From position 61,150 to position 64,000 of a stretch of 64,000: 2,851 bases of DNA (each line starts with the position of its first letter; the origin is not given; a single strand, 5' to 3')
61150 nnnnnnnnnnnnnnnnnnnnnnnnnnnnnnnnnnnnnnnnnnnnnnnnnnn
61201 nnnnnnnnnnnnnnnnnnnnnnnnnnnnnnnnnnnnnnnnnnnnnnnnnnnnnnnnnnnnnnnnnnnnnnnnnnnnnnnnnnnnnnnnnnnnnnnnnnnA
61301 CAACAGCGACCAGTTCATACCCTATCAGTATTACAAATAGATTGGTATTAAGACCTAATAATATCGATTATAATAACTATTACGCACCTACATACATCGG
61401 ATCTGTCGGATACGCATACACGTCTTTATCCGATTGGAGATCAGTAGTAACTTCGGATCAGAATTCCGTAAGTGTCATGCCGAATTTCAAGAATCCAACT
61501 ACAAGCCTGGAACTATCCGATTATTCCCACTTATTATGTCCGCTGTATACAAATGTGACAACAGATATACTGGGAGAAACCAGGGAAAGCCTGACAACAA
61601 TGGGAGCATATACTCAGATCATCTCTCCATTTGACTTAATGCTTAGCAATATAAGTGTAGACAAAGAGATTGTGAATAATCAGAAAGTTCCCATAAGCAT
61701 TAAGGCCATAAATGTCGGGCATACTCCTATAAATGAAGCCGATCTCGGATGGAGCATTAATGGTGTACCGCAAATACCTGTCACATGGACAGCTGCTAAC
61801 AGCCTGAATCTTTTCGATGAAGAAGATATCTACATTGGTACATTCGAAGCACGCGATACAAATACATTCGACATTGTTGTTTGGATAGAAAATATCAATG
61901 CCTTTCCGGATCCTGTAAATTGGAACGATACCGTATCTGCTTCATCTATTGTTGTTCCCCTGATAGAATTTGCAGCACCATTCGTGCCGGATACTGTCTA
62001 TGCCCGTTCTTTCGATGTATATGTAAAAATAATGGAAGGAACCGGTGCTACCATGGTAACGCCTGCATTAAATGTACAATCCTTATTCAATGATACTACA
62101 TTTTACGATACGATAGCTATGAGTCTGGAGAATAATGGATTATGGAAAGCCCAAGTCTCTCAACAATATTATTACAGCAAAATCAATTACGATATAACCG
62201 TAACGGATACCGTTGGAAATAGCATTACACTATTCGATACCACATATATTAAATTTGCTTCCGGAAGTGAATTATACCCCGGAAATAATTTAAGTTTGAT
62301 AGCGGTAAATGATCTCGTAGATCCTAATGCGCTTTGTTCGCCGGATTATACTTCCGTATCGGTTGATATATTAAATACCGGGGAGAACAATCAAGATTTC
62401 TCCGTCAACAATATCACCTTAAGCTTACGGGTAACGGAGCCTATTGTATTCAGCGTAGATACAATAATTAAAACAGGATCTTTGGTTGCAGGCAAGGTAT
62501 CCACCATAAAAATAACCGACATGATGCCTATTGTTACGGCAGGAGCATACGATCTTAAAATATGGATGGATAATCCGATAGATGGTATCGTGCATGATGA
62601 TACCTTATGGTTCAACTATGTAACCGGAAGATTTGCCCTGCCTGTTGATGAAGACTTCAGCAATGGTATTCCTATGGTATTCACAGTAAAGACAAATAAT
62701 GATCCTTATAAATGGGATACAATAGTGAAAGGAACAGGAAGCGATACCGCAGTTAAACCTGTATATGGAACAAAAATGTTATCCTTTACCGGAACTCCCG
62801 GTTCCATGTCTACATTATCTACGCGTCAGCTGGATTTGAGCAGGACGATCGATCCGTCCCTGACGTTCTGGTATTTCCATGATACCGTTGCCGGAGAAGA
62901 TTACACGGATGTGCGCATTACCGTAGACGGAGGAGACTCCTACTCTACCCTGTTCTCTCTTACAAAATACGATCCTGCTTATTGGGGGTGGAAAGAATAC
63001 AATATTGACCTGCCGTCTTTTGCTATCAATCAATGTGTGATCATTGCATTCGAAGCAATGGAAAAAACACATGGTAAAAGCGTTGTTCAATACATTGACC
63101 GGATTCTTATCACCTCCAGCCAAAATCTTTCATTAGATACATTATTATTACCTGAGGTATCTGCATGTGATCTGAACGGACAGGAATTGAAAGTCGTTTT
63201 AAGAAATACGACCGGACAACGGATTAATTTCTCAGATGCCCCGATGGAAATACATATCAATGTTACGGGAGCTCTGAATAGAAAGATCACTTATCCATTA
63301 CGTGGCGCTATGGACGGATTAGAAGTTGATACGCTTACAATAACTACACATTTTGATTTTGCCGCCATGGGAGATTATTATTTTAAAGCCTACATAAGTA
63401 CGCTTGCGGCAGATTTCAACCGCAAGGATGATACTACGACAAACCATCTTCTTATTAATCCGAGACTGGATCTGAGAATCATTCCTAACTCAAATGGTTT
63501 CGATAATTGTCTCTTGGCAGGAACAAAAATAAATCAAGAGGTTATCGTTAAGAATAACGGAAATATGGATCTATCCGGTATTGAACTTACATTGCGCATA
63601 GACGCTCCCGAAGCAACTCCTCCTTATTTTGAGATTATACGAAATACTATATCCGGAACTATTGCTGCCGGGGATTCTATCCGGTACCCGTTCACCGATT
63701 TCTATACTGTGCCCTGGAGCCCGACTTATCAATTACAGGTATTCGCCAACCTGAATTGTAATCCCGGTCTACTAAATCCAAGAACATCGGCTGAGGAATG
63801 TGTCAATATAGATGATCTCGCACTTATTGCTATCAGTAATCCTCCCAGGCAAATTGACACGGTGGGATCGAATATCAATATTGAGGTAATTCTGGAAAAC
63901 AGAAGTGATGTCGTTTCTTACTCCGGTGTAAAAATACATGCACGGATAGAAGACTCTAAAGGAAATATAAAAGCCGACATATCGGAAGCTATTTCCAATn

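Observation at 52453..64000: The largest gene in the window is missing from the ORF track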

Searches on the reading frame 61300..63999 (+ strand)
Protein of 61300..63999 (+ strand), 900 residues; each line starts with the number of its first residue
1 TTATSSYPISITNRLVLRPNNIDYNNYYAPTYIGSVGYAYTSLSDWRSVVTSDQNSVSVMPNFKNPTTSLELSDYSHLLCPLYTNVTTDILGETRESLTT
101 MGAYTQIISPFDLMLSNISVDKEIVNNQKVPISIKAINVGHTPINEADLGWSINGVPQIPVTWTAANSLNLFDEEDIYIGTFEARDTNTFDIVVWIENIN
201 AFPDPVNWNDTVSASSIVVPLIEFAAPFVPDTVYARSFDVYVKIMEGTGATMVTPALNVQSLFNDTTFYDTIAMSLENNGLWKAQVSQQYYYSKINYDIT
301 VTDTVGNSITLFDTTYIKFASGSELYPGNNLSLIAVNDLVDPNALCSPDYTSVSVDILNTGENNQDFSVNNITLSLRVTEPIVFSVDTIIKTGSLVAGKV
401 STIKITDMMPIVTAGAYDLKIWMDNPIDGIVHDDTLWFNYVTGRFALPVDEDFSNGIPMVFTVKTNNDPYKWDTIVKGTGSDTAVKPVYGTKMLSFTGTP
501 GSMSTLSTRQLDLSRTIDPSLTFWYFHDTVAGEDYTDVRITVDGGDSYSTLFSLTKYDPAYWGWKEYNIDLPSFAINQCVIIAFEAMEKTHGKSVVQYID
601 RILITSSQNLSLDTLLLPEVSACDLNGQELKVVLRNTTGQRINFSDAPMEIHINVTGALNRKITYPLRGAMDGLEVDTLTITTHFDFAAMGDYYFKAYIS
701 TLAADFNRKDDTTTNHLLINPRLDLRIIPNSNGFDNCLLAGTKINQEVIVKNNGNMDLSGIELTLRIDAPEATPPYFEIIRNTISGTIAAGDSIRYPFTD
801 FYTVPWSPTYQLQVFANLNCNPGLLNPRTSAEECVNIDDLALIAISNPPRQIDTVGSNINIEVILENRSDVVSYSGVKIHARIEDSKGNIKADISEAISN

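Call 7: find_homologous_proteins(query=window:61300-63999:+, max_evalue=1e-10)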
Query window:61300-63999:+ (900 aa): 9 proteins with E <= 1e-10 among 8000 candidates.
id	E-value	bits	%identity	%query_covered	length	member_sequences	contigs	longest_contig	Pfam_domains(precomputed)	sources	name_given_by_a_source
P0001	2.1e-211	723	43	96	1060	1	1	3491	PF18962.8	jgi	jgi:hypothetical protein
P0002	2.9e-206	706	41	96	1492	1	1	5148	PF13229.13,PF18962.8,PF27624.1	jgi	jgi:hypothetical protein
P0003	2.1e-198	680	44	81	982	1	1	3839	-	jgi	jgi:hypothetical protein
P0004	2.5e-195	670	45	65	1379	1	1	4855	PF18962.8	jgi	jgi:hypothetical protein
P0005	4.4e-195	669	44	64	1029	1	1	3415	PF18962.8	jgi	jgi:hypothetical protein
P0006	3.4e-193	663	42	90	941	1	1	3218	PF18962.8,PF07705.18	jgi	jgi:hypothetical protein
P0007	1.8e-190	654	40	97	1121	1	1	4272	PF18962.8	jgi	jgi:hypothetical protein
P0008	2.7e-157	544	43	63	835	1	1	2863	PF18962.8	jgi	jgi:hypothetical protein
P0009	8.3e-108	380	41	62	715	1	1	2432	PF18962.8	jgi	jgi:hypothetical protein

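Call 77: search_protein_families(library=pfam, proteins=[P0002], max_evalue=0.001)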
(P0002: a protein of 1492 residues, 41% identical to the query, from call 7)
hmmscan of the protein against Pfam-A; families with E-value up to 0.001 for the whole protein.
P0002 (1492 aa): 2 families
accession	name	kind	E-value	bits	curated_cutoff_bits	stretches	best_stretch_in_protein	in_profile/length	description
PF18962.6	Por_Secre_tail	-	1.2e-09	38.7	27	1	1417-1491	3-75/75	Secretion system C-terminal sorting domain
PF13229.12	Beta_helix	-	2.5e-09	37.4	25.9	1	165-324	5-153/158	Right handed beta helix region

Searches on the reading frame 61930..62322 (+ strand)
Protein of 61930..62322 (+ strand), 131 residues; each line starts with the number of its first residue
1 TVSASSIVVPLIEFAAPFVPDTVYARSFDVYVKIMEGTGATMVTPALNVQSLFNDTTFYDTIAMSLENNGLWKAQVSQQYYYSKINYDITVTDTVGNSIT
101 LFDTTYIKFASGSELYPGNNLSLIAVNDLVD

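Call 60: search_protein_families(library=pfam, proteins=[window:61930-62322:+], max_evalue=1)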
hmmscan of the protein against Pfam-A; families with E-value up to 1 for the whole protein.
seq(131 aa): 1 family
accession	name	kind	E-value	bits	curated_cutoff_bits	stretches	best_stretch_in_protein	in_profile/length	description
PF24893.1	DUF7743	-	0.036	14.2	27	1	68-115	57-104/120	Domain of unknown function (DUF7743)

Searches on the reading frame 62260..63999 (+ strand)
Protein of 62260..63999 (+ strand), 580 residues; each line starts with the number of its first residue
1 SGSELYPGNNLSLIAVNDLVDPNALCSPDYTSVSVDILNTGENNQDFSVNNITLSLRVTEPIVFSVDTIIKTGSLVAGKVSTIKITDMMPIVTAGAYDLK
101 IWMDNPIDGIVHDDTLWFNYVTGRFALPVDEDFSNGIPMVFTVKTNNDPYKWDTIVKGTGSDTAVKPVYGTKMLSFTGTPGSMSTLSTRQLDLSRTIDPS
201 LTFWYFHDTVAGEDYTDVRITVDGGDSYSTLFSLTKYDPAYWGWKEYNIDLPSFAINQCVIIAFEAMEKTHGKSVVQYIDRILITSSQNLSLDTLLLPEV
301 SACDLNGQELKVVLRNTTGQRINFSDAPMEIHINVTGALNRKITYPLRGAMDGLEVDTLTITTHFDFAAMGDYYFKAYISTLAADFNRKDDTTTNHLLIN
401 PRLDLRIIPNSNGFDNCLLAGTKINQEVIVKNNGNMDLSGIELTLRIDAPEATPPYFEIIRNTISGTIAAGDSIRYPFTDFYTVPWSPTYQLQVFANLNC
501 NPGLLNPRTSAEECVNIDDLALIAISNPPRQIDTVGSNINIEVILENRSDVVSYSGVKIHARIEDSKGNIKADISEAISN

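Call 86: search_solved_structures(query=A4, max_evalue=1)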
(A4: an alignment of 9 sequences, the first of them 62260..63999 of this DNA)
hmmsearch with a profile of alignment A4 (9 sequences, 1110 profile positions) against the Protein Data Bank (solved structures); distinct sequences matched with E-value up to 1: 0.

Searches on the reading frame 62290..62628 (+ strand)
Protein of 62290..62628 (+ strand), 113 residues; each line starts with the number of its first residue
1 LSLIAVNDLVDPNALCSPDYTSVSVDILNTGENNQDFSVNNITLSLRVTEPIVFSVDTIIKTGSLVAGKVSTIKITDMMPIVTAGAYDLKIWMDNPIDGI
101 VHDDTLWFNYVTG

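Call 60: search_protein_families(library=pfam, proteins=[window:62290-62628:+], max_evalue=1)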
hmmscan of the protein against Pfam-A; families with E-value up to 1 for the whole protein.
seq(113 aa): 2 families
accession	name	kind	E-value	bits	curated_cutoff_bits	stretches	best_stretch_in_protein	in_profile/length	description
PF07705.17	CARDB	-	0.0044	17.6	22.7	1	7-94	7-84/101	CARDB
PF13377.12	Peripla_BP_3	-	0.3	11.6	26.5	1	1-32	105-135/167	Periplasmic binding protein-like domain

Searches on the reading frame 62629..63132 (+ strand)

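Call 60: search_protein_families(library=pfam, proteins=[window:62629-63132:+], max_evalue=1)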
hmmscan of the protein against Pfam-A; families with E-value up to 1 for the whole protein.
seq(168 aa): 1 family
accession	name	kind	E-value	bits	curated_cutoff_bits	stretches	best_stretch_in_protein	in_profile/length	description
PF20773.4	InhA-like_MAM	-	0.049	13.6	26.9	1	37-105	27-94/191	Immune inhibitor A-like, MAM domain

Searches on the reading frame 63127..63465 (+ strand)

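Call 60: search_protein_families(library=pfam, proteins=[window:63127-63465:+], max_evalue=1)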
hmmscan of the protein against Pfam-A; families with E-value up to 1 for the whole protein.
seq(113 aa): 1 family
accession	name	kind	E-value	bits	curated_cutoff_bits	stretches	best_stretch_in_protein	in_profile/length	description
PF07523.18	Big_3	-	0.068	13.9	21.2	1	17-62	15-61/68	Bacterial Ig-like domain (group 3)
